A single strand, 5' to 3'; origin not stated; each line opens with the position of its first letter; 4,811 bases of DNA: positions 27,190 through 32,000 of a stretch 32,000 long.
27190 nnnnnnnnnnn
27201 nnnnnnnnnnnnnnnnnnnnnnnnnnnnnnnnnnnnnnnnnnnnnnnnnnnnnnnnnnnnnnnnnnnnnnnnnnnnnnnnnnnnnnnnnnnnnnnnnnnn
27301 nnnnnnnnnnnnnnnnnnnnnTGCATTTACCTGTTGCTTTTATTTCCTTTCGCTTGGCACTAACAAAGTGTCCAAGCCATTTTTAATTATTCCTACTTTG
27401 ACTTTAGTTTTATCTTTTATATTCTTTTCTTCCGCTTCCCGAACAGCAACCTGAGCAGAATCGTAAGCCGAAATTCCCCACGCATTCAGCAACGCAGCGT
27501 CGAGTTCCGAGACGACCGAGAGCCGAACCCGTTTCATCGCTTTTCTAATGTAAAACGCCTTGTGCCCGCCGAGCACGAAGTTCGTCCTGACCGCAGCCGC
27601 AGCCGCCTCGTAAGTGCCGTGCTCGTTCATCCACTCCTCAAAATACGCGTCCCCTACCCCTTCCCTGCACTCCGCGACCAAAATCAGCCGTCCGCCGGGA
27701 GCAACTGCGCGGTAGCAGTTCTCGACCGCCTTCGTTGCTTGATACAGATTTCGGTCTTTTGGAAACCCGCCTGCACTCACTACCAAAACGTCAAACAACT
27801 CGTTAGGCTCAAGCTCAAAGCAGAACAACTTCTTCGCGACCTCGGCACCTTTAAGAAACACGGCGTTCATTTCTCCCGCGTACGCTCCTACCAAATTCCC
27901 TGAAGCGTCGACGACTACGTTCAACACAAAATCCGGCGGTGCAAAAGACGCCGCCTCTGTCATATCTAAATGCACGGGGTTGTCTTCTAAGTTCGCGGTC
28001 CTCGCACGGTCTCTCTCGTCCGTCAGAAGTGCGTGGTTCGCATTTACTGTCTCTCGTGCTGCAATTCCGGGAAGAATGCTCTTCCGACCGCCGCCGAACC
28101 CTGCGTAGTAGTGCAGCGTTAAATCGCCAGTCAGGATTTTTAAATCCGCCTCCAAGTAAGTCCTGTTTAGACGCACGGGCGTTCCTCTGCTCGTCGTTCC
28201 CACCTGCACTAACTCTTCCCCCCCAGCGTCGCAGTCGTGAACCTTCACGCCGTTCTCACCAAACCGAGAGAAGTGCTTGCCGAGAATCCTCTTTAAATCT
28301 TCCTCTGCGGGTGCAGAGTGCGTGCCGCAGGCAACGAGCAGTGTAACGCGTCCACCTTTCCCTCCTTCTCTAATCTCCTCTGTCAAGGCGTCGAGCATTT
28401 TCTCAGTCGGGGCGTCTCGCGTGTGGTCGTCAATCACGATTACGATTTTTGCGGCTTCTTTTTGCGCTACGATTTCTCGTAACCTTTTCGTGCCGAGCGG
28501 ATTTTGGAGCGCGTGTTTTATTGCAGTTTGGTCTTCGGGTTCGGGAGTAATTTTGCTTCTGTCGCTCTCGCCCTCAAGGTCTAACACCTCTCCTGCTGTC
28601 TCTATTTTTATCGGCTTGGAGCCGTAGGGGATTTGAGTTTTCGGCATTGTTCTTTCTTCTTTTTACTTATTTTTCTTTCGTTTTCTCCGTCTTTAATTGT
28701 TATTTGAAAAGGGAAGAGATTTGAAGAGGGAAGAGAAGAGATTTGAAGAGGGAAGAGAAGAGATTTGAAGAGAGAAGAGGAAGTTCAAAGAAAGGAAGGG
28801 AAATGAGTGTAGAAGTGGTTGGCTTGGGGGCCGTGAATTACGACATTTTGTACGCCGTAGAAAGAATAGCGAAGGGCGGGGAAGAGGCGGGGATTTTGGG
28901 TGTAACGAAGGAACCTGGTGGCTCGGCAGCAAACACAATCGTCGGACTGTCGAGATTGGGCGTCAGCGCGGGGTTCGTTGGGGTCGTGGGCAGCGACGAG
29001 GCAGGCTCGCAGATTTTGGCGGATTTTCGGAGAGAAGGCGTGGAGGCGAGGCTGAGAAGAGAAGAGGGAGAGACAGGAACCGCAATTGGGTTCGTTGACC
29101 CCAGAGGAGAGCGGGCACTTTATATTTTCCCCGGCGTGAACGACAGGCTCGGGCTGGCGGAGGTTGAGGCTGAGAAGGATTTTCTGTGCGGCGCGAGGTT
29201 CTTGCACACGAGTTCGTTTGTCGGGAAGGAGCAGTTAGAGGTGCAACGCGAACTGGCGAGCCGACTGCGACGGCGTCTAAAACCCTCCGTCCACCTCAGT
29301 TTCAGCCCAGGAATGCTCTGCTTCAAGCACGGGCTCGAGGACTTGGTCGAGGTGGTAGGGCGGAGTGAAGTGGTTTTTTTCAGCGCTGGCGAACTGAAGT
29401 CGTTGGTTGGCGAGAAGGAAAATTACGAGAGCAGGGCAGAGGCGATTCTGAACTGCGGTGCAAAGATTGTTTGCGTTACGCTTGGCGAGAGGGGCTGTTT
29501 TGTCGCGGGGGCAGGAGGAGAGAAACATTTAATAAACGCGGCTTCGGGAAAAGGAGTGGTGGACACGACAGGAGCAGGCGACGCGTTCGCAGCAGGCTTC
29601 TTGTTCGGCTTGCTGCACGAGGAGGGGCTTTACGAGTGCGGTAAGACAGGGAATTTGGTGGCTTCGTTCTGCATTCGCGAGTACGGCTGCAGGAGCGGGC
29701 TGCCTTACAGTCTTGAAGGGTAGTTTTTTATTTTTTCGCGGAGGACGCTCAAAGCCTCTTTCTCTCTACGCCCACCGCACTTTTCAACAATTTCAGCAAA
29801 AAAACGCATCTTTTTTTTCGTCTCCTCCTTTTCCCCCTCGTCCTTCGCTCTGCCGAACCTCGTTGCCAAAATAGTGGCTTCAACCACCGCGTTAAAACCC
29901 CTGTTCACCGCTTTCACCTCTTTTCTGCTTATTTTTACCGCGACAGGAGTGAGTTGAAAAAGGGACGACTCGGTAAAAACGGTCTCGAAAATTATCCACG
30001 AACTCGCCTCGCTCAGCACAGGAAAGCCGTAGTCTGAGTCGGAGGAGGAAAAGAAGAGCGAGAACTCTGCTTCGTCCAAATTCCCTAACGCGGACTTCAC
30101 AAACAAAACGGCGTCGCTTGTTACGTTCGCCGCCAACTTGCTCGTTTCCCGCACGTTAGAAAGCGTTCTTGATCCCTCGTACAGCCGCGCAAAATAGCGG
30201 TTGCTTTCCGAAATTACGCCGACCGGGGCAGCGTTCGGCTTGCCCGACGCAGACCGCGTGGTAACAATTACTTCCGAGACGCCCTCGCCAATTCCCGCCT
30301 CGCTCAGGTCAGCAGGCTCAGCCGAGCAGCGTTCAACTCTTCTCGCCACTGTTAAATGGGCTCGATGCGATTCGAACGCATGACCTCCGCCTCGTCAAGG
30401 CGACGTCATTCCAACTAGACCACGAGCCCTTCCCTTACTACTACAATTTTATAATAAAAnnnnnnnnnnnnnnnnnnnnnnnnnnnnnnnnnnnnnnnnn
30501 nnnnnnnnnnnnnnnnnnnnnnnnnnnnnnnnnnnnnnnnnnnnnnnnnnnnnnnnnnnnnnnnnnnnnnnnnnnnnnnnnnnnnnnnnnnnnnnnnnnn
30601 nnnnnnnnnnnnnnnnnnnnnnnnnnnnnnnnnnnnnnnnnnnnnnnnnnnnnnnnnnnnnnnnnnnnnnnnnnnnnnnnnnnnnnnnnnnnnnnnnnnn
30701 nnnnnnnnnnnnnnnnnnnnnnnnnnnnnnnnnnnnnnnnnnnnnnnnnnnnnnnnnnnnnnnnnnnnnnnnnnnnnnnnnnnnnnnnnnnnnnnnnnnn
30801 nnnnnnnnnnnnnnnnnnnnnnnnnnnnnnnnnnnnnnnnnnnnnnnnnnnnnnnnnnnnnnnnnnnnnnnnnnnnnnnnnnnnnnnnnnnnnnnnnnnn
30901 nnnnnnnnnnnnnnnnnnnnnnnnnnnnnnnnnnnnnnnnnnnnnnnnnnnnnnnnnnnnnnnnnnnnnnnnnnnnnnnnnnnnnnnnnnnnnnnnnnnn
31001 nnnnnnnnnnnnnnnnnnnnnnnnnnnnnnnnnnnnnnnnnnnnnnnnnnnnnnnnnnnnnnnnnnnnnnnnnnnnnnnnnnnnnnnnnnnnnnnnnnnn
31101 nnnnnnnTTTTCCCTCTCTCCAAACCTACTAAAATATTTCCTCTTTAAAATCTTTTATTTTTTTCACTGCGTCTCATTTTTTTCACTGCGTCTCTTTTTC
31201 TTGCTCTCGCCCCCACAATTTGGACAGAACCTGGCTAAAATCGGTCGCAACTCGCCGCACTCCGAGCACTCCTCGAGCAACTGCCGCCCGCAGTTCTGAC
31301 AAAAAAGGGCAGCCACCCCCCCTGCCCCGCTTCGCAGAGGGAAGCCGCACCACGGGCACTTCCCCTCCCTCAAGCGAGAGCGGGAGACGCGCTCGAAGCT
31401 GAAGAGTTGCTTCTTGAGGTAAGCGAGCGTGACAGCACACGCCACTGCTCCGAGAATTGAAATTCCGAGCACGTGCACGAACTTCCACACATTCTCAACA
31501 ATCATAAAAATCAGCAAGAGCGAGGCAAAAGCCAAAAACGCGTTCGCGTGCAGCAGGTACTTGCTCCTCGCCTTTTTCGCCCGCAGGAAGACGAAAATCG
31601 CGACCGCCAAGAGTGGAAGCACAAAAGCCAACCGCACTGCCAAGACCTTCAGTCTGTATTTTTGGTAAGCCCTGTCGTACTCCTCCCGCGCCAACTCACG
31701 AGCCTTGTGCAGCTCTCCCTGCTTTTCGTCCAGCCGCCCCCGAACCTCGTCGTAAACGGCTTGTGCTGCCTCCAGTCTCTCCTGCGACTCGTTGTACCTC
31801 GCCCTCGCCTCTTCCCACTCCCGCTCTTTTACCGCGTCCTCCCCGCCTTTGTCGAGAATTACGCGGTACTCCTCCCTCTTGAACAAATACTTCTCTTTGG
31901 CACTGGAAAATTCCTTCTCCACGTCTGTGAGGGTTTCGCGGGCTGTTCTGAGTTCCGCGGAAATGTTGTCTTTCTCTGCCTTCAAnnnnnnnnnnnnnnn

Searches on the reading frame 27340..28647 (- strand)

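Call 9: search_protein_families(library=pfam, proteins=[window:27340-28647:-], max_evalue=0.001)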
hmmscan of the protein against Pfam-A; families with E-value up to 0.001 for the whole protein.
window:27340-28647:- (435 aa): 3 families
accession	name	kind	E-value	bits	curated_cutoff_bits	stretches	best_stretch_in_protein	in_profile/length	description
PF09861.14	Lar_N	-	1.1e-53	181.9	23.3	1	9-211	2-199/204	Lactate racemase N-terminal domain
PF21113.2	LarA_C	-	1.7e-12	48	25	1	286-426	7-149/152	Lactate racemase C-terminal domain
PF04015.17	DUF362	-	2.1e-06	28.4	24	1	83-242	21-161/200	Domain of unknown function (DUF362)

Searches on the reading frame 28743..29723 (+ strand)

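Call 36: search_protein_families(library=pfam, proteins=[window:28743-29723:+], max_evalue=0.001)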
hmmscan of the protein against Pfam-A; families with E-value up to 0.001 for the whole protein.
window:28743-29723:+ (326 aa): 1 family
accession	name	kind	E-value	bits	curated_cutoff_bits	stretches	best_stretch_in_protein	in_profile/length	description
PF00294.29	PfkB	-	8.5e-51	173.5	25.8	1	25-321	4-300/302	pfkB family carbohydrate kinase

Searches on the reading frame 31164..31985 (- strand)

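Call 36: search_protein_families(library=pfam, proteins=[window:31164-31985:-], max_evalue=0.001)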
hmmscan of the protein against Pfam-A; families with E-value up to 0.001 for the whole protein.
window:31164-31985:- (273 aa): 3 families
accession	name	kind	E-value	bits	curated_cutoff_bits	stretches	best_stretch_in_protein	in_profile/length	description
PF12773.13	DZR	-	2.7e-09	37.5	27.3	1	210-258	1-45/45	Double zinc ribbon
PF13240.11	Zn_Ribbon_1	-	5.3e-06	26.5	25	0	240-258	2-20/23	zinc-ribbon domain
PF13248.11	Zn_ribbon_3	-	0.00041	20.2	27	1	239-259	4-24/26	zinc-ribbon domain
